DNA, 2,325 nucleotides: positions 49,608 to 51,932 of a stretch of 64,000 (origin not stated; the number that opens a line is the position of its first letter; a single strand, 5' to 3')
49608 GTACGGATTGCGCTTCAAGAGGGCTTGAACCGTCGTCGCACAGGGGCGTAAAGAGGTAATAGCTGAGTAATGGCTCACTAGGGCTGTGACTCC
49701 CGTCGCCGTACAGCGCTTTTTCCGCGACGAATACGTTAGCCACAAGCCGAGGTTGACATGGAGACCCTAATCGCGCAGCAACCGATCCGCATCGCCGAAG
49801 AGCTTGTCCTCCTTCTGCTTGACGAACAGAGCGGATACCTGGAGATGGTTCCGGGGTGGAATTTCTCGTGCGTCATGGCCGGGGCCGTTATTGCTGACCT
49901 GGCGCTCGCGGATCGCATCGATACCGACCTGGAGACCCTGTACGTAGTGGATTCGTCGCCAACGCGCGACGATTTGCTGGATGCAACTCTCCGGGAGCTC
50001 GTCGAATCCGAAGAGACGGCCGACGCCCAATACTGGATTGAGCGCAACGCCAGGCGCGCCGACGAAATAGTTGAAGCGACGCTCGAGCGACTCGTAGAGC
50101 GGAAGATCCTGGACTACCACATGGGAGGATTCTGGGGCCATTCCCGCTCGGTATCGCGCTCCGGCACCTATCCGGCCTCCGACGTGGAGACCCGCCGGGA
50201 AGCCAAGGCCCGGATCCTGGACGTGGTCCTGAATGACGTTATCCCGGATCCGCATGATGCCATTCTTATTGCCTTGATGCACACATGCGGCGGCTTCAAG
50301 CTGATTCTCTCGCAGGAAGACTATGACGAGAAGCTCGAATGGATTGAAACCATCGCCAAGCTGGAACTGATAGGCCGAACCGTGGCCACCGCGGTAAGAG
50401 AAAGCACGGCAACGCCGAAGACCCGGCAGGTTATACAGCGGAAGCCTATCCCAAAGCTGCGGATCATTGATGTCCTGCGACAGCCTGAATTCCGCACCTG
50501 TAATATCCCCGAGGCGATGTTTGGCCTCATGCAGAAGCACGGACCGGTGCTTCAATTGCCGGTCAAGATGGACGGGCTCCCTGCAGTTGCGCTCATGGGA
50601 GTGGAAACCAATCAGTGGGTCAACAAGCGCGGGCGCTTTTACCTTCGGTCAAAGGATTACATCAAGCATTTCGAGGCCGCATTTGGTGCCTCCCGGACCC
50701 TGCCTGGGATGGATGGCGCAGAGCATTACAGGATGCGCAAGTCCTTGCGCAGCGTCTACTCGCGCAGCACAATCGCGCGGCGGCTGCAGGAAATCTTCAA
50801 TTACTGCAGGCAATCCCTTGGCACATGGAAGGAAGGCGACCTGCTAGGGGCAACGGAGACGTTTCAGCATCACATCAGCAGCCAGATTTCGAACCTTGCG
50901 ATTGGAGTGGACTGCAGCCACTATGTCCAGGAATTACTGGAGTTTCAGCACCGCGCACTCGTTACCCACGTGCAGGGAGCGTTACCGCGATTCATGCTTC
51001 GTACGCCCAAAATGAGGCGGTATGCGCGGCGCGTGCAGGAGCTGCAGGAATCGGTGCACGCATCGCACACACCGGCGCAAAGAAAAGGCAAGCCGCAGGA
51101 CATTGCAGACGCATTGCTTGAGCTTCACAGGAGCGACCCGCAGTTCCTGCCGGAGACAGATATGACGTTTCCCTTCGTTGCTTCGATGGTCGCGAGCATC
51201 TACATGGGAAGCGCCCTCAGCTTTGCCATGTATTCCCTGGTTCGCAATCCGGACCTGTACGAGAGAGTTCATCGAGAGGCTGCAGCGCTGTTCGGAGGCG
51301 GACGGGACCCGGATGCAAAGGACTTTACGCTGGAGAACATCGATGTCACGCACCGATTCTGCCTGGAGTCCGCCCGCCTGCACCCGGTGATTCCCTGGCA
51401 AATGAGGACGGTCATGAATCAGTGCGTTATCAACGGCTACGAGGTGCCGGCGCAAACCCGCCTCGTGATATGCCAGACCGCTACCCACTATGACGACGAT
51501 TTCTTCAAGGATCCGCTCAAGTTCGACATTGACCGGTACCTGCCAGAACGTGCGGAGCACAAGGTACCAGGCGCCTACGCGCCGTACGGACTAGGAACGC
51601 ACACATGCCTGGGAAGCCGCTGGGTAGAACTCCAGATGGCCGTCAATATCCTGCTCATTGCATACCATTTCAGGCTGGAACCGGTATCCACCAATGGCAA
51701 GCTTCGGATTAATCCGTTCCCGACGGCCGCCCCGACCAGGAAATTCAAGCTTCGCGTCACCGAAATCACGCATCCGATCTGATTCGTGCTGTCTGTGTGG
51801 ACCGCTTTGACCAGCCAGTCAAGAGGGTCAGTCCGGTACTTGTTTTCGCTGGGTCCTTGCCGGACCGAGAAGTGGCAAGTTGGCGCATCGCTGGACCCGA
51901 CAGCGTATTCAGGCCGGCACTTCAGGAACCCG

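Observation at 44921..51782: ERG6/SMT-type sterol C-24 methyltransferase heading a four-gene lipid-tailoring block (SMT, Rieske oxygenase, FAD oxidoreductase, GPP34-P450)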

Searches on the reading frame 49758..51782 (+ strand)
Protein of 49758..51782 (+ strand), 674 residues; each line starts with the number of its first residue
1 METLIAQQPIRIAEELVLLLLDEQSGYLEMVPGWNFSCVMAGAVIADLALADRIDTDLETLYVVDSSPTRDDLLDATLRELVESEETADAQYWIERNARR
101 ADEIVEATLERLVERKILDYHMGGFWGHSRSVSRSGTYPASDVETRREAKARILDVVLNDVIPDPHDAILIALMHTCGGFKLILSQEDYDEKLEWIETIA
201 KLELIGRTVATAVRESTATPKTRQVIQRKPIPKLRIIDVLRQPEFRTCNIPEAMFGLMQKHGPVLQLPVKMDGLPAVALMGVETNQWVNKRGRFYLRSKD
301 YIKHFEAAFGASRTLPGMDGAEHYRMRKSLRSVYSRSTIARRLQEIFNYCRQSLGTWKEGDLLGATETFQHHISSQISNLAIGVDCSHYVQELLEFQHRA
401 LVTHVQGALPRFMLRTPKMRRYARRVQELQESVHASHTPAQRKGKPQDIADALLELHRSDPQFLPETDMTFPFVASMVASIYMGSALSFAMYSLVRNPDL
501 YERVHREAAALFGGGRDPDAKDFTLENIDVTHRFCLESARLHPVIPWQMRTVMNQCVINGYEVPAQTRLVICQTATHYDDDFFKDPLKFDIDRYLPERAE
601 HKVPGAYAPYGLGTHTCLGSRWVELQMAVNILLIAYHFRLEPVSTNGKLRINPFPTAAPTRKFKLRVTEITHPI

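Call 3: search_protein_families(library=pfam, proteins=[window:49758-51782:+], max_evalue=0.01)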
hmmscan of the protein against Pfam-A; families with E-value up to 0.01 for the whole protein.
window:49758-51782:+ (674 aa): 3 families
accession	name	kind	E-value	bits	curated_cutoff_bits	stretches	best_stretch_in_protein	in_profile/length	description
PF00067.27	p450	-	8.4e-38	130.7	22.8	1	248-663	20-458/462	Cytochrome P450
PF05719.16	GPP34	-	6.7e-33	114.9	29.1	1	12-215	1-200/201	Golgi phosphoprotein 3 (GPP34)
PF22029.2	PhyR_sigma2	-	0.0084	16.6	27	0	96-115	17-36/55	Sigma2 domain of PhyR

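Call 4: search_protein_families(library=ncbifam, proteins=[window:49758-51782:+], max_evalue=0.01)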
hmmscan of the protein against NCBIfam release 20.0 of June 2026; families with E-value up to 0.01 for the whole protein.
window:49758-51782:+ (674 aa): 8 families
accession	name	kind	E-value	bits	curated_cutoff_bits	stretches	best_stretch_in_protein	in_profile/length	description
NF045812.1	PentlenOxigase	equivalog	9.3e-26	90.7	800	1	289-671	66-441/444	pentalenene oxygenase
NF051859.1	AlbFlvMonOxTrpSyn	equivalog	4e-22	78.4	700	1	317-645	102-434/457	bifunctional albaflavenone monooxygenase/terpene synthase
NF050147.1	aminopyruv_ApyO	equivalog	7e-19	67.8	525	1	313-657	78-415/444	RiPP biosynthesis cytochrome P450 ApyO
TIGR04538.1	P450_cycloAA_1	subfamily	3.6e-09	36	500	1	516-633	243-363/395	cytochrome P450, cyclodipeptide synthase-associated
NF041802.1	P450_SolI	exception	2.3e-06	26.4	850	1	536-630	301-387/424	solanimycin biosynthesis cytochrome P450 SolI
TIGR04515.1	P450_rel_GT_act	subfamily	1.4e-05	24.7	343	1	537-607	266-336/386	P450-derived glycosyltransferase activator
TIGR04458.1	CYP450_TxtE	equivalog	0.0013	17.5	500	1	552-629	297-366/403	4-nitrotryptophan synthase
NF053744.1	FAProxCypCBc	equivalog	0.003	16.2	600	0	527-619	272-365/416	CYP152 family fatty-acid peroxygenase CypC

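Call 19: search_solved_structures(query=window:49758-51782:+, max_evalue=0.00001)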
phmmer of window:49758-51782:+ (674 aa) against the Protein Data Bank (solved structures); distinct sequences matched with E-value up to 0.00001: 264 (the best 60 are shown).
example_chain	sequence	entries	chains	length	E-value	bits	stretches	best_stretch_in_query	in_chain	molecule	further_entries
7jj1_A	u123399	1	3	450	1.9e-18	69.3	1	353-641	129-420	Cytochrome P450 51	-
6mi0_A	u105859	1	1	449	1.9e-18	69.3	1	353-641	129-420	Cytochrome P450 51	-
6mcw_A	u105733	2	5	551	3.3e-18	68.6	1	353-641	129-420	Cytochrome P450 51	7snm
7wzl_A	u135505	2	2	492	1.4e-17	66.6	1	482-644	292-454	Putative cytochrome P450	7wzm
3dbg_A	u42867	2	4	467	9.5e-17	63.8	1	409-651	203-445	Putative cytochrome P450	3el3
3k9v_A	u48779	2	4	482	5e-16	61.4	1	447-638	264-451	1,25-dihydroxyvitamin D(3) 24-hydroxylase, mitochondrial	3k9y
4uhi_A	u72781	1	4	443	1.8e-15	59.5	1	402-639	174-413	STEROL 14-ALPHA DEMETHYLASE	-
3jus_A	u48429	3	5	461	1.8e-15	59.5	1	402-639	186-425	Lanosterol 14-alpha demethylase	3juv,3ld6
4uhl_A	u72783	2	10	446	1.8e-15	59.5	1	402-639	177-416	STEROL 14-ALPHA DEMETHYLASE | Lanosterol 14-alpha demethylase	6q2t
2q9f_A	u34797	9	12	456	1.9e-15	59.5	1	325-643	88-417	Cytochrome P450 46A1 | Cholesterol 24-hydroxylase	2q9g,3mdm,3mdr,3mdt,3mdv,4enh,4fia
8yqo_A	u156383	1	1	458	1.9e-15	59.4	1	402-639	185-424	Lanosterol 14-alpha demethylase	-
9bat_A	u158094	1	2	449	2e-15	59.4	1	404-639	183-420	Lanosterol 14-alpha demethylase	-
7lrl_A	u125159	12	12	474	2.1e-15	59.3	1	325-643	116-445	Cholesterol 24-hydroxylase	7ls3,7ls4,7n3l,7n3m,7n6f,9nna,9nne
7f3w_A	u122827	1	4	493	2.7e-15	59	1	440-669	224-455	cytochrome P450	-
7kvk_A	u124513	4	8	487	3.7e-15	58.5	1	483-644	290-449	Cytochrome P450 3A4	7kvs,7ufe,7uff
5veu_A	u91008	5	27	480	4.3e-15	58.3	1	483-659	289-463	Cytochrome P450 3A5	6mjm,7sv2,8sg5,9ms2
7lad_A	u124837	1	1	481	4.3e-15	58.3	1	483-659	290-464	Cytochrome P450 3A5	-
7f3h_A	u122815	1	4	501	7.9e-15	57.4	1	441-669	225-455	Bifunctional cytochrome P450/NADPH--P450 reductase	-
5vcd_A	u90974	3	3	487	1.6e-14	56.4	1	483-644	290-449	Cytochrome P450 3A4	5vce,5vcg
4d6z_A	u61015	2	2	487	1.6e-14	56.4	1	483-644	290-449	CYTOCHROME P450 3A4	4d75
6ma7_A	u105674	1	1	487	1.7e-14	56.3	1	483-644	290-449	Cytochrome P450 3A4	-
4ny4_A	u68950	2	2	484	1.8e-14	56.3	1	483-644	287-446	Cytochrome P450 3A4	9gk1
1w0e_A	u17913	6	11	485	1.8e-14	56.3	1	483-644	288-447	CYTOCHROME P450 3A4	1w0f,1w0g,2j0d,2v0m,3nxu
1tqn_A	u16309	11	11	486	1.8e-14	56.2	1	483-644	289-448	cytochrome P450 3A4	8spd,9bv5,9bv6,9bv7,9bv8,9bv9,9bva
7lxl_A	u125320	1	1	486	1.8e-14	56.2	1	483-644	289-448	Cytochrome P450 3A4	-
3tjs_A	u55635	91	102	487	1.8e-14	56.2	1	483-644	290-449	Cytochrome P450 3A4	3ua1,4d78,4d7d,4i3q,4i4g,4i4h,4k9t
9yk4_A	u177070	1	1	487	2.1e-14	56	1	483-644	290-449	Cytochrome P450 3A4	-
3e4e_A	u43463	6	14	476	2.2e-14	55.9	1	410-654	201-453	Cytochrome P450 2E1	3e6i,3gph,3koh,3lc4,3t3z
2ve3_A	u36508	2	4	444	2.5e-14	55.8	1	428-664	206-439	PUTATIVE CYTOCHROME P450 120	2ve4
8gk3_A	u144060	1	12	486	3e-14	55.5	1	483-644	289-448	Cytochrome P450 3A7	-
7mk8_A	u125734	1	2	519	3.4e-14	55.3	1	483-644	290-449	Isoform 2 of Cytochrome P450 3A7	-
7tef_A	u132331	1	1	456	5.4e-14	54.7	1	423-641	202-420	Cytochrome P450 51B1 Cyp51B1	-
6b82_A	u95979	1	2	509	1.2e-13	53.5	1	432-643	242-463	Cytochrome P450, family 17, subfamily A, polypeptide 1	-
4r20_A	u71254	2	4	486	6.5e-13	51.1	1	436-628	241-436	Cytochrome P450 family 17 polypeptide 2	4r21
6c93_A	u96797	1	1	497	3.3e-12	48.8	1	445-645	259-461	Cytochrome P450 4B1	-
5ufg_A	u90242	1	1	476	3.3e-12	48.8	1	335-640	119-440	Cytochrome P450 2B6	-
3ibd_A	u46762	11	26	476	3.4e-12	48.7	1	335-640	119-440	Cytochrome P450 2B6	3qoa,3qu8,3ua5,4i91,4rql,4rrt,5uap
4zv8_A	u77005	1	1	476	4.6e-12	48.3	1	335-640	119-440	Cytochrome P450 2B6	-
5t6q_A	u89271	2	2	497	1e-11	47.1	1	445-645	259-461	Cytochrome P450 4B1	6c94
2w0a_A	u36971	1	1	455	1.5e-11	46.6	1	446-641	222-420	CYTOCHROME P450 51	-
1x8v_A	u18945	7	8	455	1.5e-11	46.6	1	446-641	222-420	Cytochrome P450 51 | STEROL 14ALPHA-DEMETHYLASE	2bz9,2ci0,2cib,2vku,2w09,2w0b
1u13_A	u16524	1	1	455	1.5e-11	46.6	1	446-641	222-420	Cytochrome P450 51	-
1e9x_A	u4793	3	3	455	1.5e-11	46.6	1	446-640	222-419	CYTOCHROME P450 51-LIKE RV0764C | CYTOCHROME P450 51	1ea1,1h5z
6n6q_A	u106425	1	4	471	2.5e-11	45.8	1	476-660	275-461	Cytochrome P450 (CYP102L1)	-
9wuk_A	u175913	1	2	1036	7.8e-11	44.2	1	410-639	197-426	bifunctional cytochrome P450/NADPH--P450 reductase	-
9wuc_A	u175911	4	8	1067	8.1e-11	44.2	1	410-639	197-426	bifunctional cytochrome P450/NADPH--P450 reductase | SoP450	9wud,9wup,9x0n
4kq8_A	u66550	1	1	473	3.8e-10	41.9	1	476-636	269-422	Cytochrome P450 19A1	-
3eqm_A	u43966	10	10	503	4.3e-10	41.8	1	476-636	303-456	Cytochrome P450 19A1 | Aromatase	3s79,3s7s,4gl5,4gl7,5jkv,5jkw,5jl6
2f9q_A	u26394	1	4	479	5.1e-10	41.5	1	422-640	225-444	Cytochrome P450 2D6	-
1z10_A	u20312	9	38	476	7.7e-10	40.9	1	444-653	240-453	cytochrome P450, family 2, subfamily A, polypeptide 6 | Cytochrome P450 2A6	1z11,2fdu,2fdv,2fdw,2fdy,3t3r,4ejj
6bww_A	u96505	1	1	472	8.7e-10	40.8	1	396-639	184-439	Cytochrome P450 2B4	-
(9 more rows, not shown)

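Call 46: find_homologous_proteins(query=window:49758-51782:+)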
Query window:49758-51782:+ (674 aa): 546 proteins with E <= 0.001 among 8000 candidates; the best 120 are listed.
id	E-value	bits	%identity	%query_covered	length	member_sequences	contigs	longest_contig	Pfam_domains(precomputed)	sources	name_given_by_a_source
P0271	0.0e+0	1550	100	100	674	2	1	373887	PF05719.17,PF00067.28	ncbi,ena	-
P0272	0.0e+0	1315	83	100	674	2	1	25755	PF05719.17,PF00067.28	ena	-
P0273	0.0e+0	1274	79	100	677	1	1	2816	PF05719.17,PF00067.28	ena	-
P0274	0.0e+0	1175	73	100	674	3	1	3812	PF05719.17,PF00067.28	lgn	-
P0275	0.0e+0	1170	73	99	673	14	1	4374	PF05719.17,PF00067.28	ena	-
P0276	0.0e+0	1165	72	100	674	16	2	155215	PF05719.17,PF00067.28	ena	-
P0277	0.0e+0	1162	72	99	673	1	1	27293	PF05719.17,PF00067.28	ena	-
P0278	0.0e+0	1161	72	99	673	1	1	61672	PF05719.17,PF00067.28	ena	-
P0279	0.0e+0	1161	72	99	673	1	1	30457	PF05719.17,PF00067.28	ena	-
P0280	0.0e+0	1161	72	99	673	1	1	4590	PF05719.17,PF00067.28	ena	-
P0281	0.0e+0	1160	72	99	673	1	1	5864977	PF05719.17,PF00067.28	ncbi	-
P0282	0.0e+0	1159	72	99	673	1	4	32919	PF05719.17,PF00067.28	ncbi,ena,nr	ncbi:MAG: cytochrome P450 [Bryobacterales bacterium]|nr:cytochrome P450 [Bryobacterales bacterium] M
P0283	0.0e+0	1156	72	99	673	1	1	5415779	PF05719.17,PF00067.28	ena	-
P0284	0.0e+0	1154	72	99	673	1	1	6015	PF05719.17,PF00067.28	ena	-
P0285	0.0e+0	1153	72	99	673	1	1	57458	PF05719.17,PF00067.28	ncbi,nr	ncbi:MAG: cytochrome P450 [Bryobacterales bacterium]|nr:cytochrome P450 [Bryobacterales bacterium]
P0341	0.0e+0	1083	68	99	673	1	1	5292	PF05719.17,PF00067.28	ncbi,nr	ncbi:MAG: cytochrome P450 [Acidobacteria bacterium]|nr:cytochrome P450 [Acidobacteriota bacterium]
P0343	0.0e+0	1082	67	99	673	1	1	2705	PF05719.17,PF00067.28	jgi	jgi:cytochrome P450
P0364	0.0e+0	1072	67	99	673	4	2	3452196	PF05719.17,PF00067.28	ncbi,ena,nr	ncbi:MAG: cytochrome P450 [Rhodospirillaceae bacterium]|nr:cytochrome P450 [Rhodospirillaceae bacter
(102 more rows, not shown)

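Call 80: predict_structure(alignment_id=A1)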
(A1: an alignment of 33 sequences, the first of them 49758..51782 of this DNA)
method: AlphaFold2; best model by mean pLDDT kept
length: 674 residues; sequences in the alignment: 33
mean_pLDDT: 66.5   pTM: 0.48
mean pLDDT of the five models: 66.5, 63.5, 61.2, 60.0, 54.9
residues with pLDDT >= 90: 36; 70-90: 310; 50-70: 172; < 50: 156
segments of 3 or more residues with pLDDT < 50: 1-6, 121-141, 219-227, 299-326, 393-410, 448-451, 456-458, 460-469, 541-546, 582-617, 649-657
pLDDT, mean of each block of 10 residues (from residue 1): 47 86 62 69 88 73 78 78 72 76 74 71 37 38 70 87 87 87 84 88 81 66 45 81 63 76 85 78 64 51 42 31 48 68 88 90 81 80 63 41 38 52 58 56 53 50 43 61 74 80 91 84 82 67 52 73 81 58 43 36 29 46 82 92 64 49 83 85
secondary structure, 60 per line:
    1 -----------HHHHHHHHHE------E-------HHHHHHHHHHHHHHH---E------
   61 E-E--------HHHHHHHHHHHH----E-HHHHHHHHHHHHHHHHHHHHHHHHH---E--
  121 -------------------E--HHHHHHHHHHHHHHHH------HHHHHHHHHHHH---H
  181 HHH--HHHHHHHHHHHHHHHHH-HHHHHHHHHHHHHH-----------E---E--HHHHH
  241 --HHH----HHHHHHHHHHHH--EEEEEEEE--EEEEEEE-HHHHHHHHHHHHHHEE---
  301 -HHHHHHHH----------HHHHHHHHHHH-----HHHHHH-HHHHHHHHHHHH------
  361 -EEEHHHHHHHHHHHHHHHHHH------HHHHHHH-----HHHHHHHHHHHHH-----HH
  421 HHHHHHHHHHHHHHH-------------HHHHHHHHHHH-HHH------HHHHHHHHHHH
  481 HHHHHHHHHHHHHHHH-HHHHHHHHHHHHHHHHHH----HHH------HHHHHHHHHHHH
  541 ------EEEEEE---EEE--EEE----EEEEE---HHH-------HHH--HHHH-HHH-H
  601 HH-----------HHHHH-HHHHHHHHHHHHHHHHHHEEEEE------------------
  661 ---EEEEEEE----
elements in order (helices of 4 or more, strands of 3 or more residues): H12-20 H36-50 H72-83 H90-114 H143-158 H165-176 H180-183 H186-202 H204-217 H236-240 H250-261 E264-271 E274-280 H282-295 H302-309 H320-330 H336-341 H343-354 E362-364 H365-382 H389-395 H401-413 H419-435 H449-459 H470-496 H498-515 H529-540 E547-552 E556-558 E561-563 E568-572 H591-594 H614-618 H620-637 E638-642 E664-670

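Call 83: fold_search(model_id=the predicted structure, library=pdb)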
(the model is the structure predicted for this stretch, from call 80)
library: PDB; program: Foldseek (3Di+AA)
matches with E <= 10: 1656; with E <= 0.001: 1605
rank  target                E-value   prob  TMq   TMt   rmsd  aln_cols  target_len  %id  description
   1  7wzm                  3.5e-13  1.00  0.44  0.62   9.0       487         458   19  Crystal structure of Cytochrome P450 184A1 from streptomyces avermitilis in complex with Oleic acid (released 2023-02-22)
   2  7f3w_C                4.0e-12  1.00  0.46  0.65   8.8       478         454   18  Crystal structure of cytochrome P450DA mutant (N190F/V356L/A486E) heme domain (released 2021-07-28)
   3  5tft_B                4.2e-12  1.00  0.43  0.60  10.9       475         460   17  Structure of cytochrome P450 2D6 (CYP2D6) BACE1 inhibitor complex (released 2017-01-11)
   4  7f3w_D                5.2e-12  1.00  0.46  0.67   8.1       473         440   19  Crystal structure of cytochrome P450DA mutant (N190F/V356L/A486E) heme domain (released 2021-07-28)
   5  8hkj_D                6.1e-12  1.00  0.43  0.66   8.6       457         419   18  Crystal structure of the CYP102A5 haem Domain isolated from Bacillus cereus (released 2023-04-26)
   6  5tfu_A                6.7e-12  1.00  0.41  0.58  11.2       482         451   16  Structure of cytochrome P450 2D6 (CYP2D6) BACE1 inhibitor complex (released 2017-01-11)
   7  4hgh_A                7.0e-12  1.00  0.46  0.65  10.9       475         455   18  Crystal structure of P450 BM3 5F5 heme domain variant complexed with styrene (dataset I) (released 2013-05-01)
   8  7f3h_D                7.3e-12  1.00  0.45  0.62  10.8       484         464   18  Crystal structure of cytochrome P450DA heme domain (released 2021-07-28)
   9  5vce                  7.6e-12  1.00  0.43  0.61   9.2       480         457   17  Crystal structure of the cysteine depleted CYP3A4 bound to ritonavir (released 2017-05-31)
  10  7yjd_B                9.5e-12  1.00  0.45  0.64  10.8       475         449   18  Crystal structure of the P450 BM3 heme domain mutant F87A in complex with N-imidazolyl-hexanoyl-L-phenylalanine and hy (released 2023-07-26)
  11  4hgi_B                9.5e-12  1.00  0.45  0.64  10.8       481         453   18  Crystal structure of P450 BM3 5F5 heme domain variant complexed with styrene (dataset II) (released 2013-05-01)
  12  9cos                  9.9e-12  1.00  0.42  0.64   9.1       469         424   17  Crystal structure of CYP3A4 bound to an inhibitor (released 2025-01-08)
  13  8hkj_A                1.0e-11  1.00  0.44  0.67   9.3       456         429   17  Crystal structure of the CYP102A5 haem Domain isolated from Bacillus cereus (released 2023-04-26)
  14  7f3h_B                1.1e-11  1.00  0.45  0.64  10.1       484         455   18  Crystal structure of cytochrome P450DA heme domain (released 2021-07-28)
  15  2x80_A                1.1e-11  1.00  0.45  0.64  10.9       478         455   18  P450 BM3 F87A in complex with DMSO (released 2011-03-23)
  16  3tjs                  1.1e-11  1.00  0.43  0.61   9.9       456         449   17  Crystal Structure of the complex between human cytochrome P450 3A4 and desthiazolylmethyloxycarbonyl ritonavir (released 2012-03-07)
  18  4xrz_B                1.2e-11  1.00  0.43  0.59  10.8       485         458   17  Human Cytochrome P450 2D6 BACE1 Inhibitor 6 Complex (released 2015-05-20)
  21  7wzl                  1.3e-11  1.00  0.45  0.64   8.9       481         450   20  Crystal structure of Cytochrome P450 184A1 from streptomyces avermitilis (released 2023-02-22)
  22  9l7v_A                1.3e-11  1.00  0.44  0.63  10.8       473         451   18  Crystal structure of P450 BM3 F87A/V78G mutant complex with (-)-Ambroxide (released 2026-01-07)
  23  5jqu_G                1.3e-11  1.00  0.44  0.63   9.6       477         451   16  Crystal structure of Cytochrome P450 BM3 heme domain G265F/T269V/L272W/L322I/F405M/A406S (WIVS-FM) variant with iron(I (released 2016-09-28)
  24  8hot_A                1.4e-11  1.00  0.45  0.65  10.2       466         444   18  Crystal structure of the P450 BM3 heme domain mutant F87A in complex with NH2-C7-Phe-Phe (released 2023-12-13)
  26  2ij2_A                1.5e-11  1.00  0.45  0.64  10.9       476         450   19  Atomic structure of the heme domain of flavocytochrome P450-BM3 (released 2006-11-07)
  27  2v0m_D                1.5e-11  1.00  0.43  0.61   9.9       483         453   18  Crystal structure of human P450 3A4 in complex with ketoconazole (released 2007-06-26)
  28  5e7y_B                1.5e-11  1.00  0.45  0.64  10.3       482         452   16  Crystal structure of P450 BM3 heme domain M7 variant (released 2017-01-25)
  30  4xry_B                1.5e-11  1.00  0.42  0.59  11.0       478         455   17  Human Cytochrome P450 2D6 BACE1 Inhibitor 5 Complex (released 2015-05-20)
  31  3tbg_B                1.5e-11  1.00  0.41  0.58  11.1       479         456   18  Human cytochrome P450 2D6 with two thioridazines bound in active site (released 2012-08-08)
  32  8hop_B                1.6e-11  1.00  0.45  0.65   9.3       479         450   17  Crystal structure of the P450 BM3 heme domain mutant F87A in complex with Im-C6-Nap-Tyr (released 2023-12-13)
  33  5jqu_B                1.6e-11  1.00  0.44  0.63  11.1       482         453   17  Crystal structure of Cytochrome P450 BM3 heme domain G265F/T269V/L272W/L322I/F405M/A406S (WIVS-FM) variant with iron(I (released 2016-09-28)
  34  6csd_A                1.6e-11  1.00  0.43  0.59  10.6       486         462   16  V308E mutant of cytochrome P450 2D6 complexed with prinomastat (released 2019-03-27)
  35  7y0t_B                1.7e-11  1.00  0.45  0.64  10.5       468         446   18  Crystal structure of the P450 BM3 heme domain mutant F87A in complex with N-imidazolyl-hexanoyl-L-phenylalanyl-L-pheny (released 2023-06-14)
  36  5tfu_B                1.7e-11  1.00  0.39  0.56  11.3       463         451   17  Structure of cytochrome P450 2D6 (CYP2D6) BACE1 inhibitor complex (released 2017-01-11)
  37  6mcw                  1.8e-11  1.00  0.44  0.63  10.6       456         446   20  Crystal structure of the P450 domain of the CYP51-ferredoxin fusion protein from Methylococcus capsulatus, complex with  (released 2019-07-10)
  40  8q2f_B                1.9e-11  1.00  0.44  0.61  11.2       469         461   18  Cytochrome P450 BM3 aMOx-A heme domain (released 2025-01-15)
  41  8hou_B                2.0e-11  1.00  0.45  0.64   9.4       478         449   17  Crystal structure of the P450 BM3 heme domain mutant F87A-T268V in complex with Im-N-C4-Phe-Phe (released 2023-12-13)
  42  4wnv_C                2.0e-11  1.00  0.43  0.60  10.8       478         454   16  Human Cytochrome P450 2D6 Quinine Complex (released 2015-01-14)
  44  5e7y_A                2.1e-11  1.00  0.45  0.64  10.9       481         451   17  Crystal structure of P450 BM3 heme domain M7 variant (released 2017-01-25)
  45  1yqo_A                2.2e-11  1.00  0.45  0.66   9.6       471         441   18  T268A mutant heme domain of flavocytochrome P450 BM3 (released 2006-01-31)
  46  4hgg_A                2.3e-11  1.00  0.45  0.66   9.5       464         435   18  Crystal structure of P450 BM3 5F5R heme domain variant complexed with styrene (released 2013-05-01)
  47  8hoo_A                2.3e-11  1.00  0.45  0.64   9.5       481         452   18  Crystal structure of the P450 BM3 heme domain mutant F87A in complex with Im-C6-Tyr-Nap (released 2023-12-13)
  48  2ij3_A                2.3e-11  1.00  0.45  0.64  11.1       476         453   18  Structure of the A264H mutant of cytochrome P450 BM3 (released 2006-11-07)
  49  7wdh_B                2.4e-11  1.00  0.45  0.65  10.0       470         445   18  Crystal structure of the P450 BM3 heme domain mutant F87A in complex with N-imidazolyl-hexanoyl-L-phenylalanine, pheno (released 2022-12-28)
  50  8hot_B                2.4e-11  1.00  0.45  0.64   9.5       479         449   17  Crystal structure of the P450 BM3 heme domain mutant F87A in complex with NH2-C7-Phe-Phe (released 2023-12-13)
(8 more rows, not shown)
